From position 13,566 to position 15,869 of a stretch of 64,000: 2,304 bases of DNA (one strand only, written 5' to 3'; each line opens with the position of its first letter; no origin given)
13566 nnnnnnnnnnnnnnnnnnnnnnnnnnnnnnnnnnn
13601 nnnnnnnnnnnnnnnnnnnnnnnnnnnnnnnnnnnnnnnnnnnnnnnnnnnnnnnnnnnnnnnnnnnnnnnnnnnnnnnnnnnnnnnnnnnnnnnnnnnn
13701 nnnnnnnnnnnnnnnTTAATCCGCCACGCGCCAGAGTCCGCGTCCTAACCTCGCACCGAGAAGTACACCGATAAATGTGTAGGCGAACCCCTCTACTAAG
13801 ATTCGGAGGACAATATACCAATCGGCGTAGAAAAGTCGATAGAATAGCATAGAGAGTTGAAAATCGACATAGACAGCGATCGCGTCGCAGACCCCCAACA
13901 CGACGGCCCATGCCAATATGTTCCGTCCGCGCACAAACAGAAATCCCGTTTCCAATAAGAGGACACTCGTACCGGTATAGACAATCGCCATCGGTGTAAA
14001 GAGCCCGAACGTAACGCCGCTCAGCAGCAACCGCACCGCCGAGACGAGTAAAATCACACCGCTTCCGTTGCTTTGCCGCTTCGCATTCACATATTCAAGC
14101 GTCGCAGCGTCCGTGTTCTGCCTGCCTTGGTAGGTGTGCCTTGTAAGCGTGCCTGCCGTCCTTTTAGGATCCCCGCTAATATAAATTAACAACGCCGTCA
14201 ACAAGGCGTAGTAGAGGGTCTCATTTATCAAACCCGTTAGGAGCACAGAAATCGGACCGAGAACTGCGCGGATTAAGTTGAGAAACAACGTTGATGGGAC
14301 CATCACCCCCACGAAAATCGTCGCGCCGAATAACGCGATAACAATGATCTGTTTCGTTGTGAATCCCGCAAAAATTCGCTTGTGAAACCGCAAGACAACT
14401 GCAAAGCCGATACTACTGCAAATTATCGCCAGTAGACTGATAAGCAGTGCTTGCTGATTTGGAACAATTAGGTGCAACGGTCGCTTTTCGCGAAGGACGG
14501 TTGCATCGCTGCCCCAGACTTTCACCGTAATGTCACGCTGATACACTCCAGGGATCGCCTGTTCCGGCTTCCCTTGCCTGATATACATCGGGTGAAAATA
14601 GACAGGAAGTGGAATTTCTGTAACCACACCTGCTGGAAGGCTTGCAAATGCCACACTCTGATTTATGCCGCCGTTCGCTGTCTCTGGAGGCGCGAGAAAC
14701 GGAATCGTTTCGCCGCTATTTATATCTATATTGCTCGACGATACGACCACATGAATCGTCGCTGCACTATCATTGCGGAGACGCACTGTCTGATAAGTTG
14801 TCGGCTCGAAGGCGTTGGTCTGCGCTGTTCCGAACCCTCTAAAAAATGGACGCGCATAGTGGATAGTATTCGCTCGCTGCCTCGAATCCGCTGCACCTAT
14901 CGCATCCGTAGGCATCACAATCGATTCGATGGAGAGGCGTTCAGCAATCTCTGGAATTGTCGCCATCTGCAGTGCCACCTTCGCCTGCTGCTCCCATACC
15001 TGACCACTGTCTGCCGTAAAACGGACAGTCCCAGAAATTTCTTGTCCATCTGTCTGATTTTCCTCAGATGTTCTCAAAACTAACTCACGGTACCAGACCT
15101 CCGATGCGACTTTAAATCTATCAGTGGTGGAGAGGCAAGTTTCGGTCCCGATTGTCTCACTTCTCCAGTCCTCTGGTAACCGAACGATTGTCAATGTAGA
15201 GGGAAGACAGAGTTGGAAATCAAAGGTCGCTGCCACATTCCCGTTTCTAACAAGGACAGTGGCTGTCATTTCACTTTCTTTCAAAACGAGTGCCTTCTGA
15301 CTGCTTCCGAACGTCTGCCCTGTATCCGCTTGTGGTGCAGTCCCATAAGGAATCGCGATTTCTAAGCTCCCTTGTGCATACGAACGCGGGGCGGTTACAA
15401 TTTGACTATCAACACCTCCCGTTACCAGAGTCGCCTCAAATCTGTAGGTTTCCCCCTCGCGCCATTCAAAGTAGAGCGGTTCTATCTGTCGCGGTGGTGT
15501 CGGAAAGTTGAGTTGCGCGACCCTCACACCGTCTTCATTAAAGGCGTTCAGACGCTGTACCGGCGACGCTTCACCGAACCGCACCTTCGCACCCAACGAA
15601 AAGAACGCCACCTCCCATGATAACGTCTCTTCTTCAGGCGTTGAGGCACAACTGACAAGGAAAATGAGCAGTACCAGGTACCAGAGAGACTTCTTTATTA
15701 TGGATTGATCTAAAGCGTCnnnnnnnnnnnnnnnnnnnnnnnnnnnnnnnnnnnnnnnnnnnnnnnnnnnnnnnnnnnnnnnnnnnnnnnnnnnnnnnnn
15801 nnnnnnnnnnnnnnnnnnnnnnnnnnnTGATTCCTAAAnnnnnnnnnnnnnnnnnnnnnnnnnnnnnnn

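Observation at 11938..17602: Cobalamin riboswitch controlling three uncharacterised surface/membrane proteins: candidate non-canonical corrinoid capture/uptake system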

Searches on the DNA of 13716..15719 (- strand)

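Call 37: search_rna_families(sources=[L085, L088, L005, L010, L025, L051, L060, L076, L080, L083], threshold=gathering)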
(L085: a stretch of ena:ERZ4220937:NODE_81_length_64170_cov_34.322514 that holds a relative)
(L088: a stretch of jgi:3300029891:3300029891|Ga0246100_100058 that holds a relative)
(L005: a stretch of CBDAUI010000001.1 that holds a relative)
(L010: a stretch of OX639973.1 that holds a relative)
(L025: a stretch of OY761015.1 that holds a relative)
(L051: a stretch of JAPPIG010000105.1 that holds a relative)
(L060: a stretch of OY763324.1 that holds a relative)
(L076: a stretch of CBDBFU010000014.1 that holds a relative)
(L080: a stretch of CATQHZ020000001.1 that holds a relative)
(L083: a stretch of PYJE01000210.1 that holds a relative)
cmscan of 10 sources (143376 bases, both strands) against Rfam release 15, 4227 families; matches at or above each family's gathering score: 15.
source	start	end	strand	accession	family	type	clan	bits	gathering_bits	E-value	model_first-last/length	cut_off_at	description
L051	286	551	-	RF01854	Bacteria_large_SRP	Gene;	CL00003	184.6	60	2.5e-30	1-256/256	no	Bacterial large signal recognition particle RNA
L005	4134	4322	+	RF00174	Cobalamin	Cis-reg; riboswitch;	CL00101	114.1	31.5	1.7e-27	1-189/189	no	Cobalamin riboswitch aptamer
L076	4138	4331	+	RF00174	Cobalamin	Cis-reg; riboswitch;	CL00101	104.3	31.5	1.1e-24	1-189/189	no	Cobalamin riboswitch aptamer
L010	3921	4140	+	RF00174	Cobalamin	Cis-reg; riboswitch;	CL00101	103.1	31.5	2.4e-24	1-189/189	no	Cobalamin riboswitch aptamer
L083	395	600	+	RF00174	Cobalamin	Cis-reg; riboswitch;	CL00101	101.4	31.5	7.6e-24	1-189/189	no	Cobalamin riboswitch aptamer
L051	3618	3852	+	RF00174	Cobalamin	Cis-reg; riboswitch;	CL00101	95.4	31.5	3.9e-22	1-189/189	no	Cobalamin riboswitch aptamer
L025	4041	4276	+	RF00174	Cobalamin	Cis-reg; riboswitch;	CL00101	92.4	31.5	2.7e-21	1-189/189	no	Cobalamin riboswitch aptamer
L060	4103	4351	+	RF00174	Cobalamin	Cis-reg; riboswitch;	CL00101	88.9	31.5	2.7e-20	1-189/189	no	Cobalamin riboswitch aptamer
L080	4182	4493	+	RF00174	Cobalamin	Cis-reg; riboswitch;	CL00101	81.9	31.5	2.8e-18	1-189/189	no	Cobalamin riboswitch aptamer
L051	750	822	-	RF00005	tRNA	Gene; tRNA;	CL00001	67.7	29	3e-12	1-71/71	no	tRNA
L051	2773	2846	-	RF00005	tRNA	Gene; tRNA;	CL00001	66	29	8.6e-12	1-71/71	no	tRNA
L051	3269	3353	-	RF00005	tRNA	Gene; tRNA;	CL00001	58.6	29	9.4e-10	1-71/71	no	tRNA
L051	3174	3258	-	RF00005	tRNA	Gene; tRNA;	CL00001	57.8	29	1.6e-09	1-71/71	no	tRNA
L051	645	733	-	RF00005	tRNA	Gene; tRNA;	CL00001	56.2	29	4.4e-09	1-71/71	no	tRNA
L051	950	1034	-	RF00005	tRNA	Gene; tRNA;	CL00001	54.2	29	1.5e-08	1-71/71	no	tRNA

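Call 47: search_rna_families(sources=[L091, L096, L119, L122, L126, L128, L134, L151, L115, L123], threshold=gathering)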
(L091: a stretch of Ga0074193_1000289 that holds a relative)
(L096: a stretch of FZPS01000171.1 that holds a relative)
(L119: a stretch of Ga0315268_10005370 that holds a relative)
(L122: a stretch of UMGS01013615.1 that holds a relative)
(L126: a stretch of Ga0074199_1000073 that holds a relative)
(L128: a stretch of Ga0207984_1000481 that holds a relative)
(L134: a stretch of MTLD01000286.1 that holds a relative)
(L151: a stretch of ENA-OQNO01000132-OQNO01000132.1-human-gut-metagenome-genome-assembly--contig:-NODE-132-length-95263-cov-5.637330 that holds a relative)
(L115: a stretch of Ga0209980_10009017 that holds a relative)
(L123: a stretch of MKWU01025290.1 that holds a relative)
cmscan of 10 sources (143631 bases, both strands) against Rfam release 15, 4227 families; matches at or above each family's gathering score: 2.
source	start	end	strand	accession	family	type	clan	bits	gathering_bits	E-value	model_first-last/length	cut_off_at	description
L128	6275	6497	+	RF00174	Cobalamin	Cis-reg; riboswitch;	CL00101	93.8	31.5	1.1e-21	1-189/189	no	Cobalamin riboswitch aptamer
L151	5539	5690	+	RF00174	Cobalamin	Cis-reg; riboswitch;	CL00101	44.7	31.5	1.3e-07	1-189/189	no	Cobalamin riboswitch aptamer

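Call 48: search_rna_families(sources=[L107, L120, L129, L133, L139, L143, L149, L152, L160, L164, L089], threshold=gathering)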
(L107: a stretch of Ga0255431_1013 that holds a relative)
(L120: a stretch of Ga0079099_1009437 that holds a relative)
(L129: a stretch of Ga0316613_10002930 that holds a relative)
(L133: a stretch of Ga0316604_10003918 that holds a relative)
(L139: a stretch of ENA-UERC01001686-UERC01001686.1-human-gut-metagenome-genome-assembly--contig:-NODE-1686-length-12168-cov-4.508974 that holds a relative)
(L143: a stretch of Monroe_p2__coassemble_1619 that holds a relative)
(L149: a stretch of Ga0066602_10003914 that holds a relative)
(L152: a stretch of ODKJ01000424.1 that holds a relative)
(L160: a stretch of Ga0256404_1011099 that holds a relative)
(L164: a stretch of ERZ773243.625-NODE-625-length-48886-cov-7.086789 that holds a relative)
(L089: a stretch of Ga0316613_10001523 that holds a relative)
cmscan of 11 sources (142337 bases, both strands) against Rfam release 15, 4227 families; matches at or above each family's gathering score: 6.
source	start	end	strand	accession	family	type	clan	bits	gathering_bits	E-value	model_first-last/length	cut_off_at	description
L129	10005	10183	+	RF00174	Cobalamin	Cis-reg; riboswitch;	CL00101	109.6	31.5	3.3e-26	1-189/189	no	Cobalamin riboswitch aptamer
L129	1399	1581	+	RF00174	Cobalamin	Cis-reg; riboswitch;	CL00101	105.9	31.5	3.8e-25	1-189/189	no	Cobalamin riboswitch aptamer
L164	15520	15692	+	RF00174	Cobalamin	Cis-reg; riboswitch;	CL00101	105.1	31.5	6.5e-25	1-189/189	no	Cobalamin riboswitch aptamer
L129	9556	9743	-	RF00174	Cobalamin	Cis-reg; riboswitch;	CL00101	97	31.5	1.4e-22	1-189/189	no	Cobalamin riboswitch aptamer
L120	2667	2876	+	RF00174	Cobalamin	Cis-reg; riboswitch;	CL00101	93.9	31.5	1e-21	1-189/189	no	Cobalamin riboswitch aptamer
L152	1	143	+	RF00174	Cobalamin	Cis-reg; riboswitch;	CL00101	77.2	31.5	6e-17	42-189/189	5'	Cobalamin riboswitch aptamer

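Call 87: search_rna_families(sources=[L138, L144, L137, L145, L090, L098, L113, L141, L146, L131], threshold=gathering)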
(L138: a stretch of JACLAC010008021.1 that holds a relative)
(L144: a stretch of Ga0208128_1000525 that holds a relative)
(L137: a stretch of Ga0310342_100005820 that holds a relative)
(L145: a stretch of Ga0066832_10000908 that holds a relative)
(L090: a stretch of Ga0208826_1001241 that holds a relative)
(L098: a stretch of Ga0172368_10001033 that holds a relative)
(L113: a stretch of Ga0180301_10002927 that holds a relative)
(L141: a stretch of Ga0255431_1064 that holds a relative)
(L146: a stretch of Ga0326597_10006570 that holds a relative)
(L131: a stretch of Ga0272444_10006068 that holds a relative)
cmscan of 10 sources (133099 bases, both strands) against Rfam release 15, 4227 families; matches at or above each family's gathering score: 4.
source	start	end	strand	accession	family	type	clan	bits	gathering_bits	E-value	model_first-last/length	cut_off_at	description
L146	4325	4513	+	RF00174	Cobalamin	Cis-reg; riboswitch;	CL00101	90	31.5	1.3e-20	1-189/189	no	Cobalamin riboswitch aptamer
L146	4676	4843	+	RF00174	Cobalamin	Cis-reg; riboswitch;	CL00101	87.5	31.5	6.6e-20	1-189/189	no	Cobalamin riboswitch aptamer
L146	2065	2137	-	RF00005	tRNA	Gene; tRNA;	CL00001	68.5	29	1.7e-12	1-71/71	no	tRNA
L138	376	459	-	RF00005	tRNA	Gene; tRNA;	CL00001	57.5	29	1.8e-09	1-71/71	no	tRNA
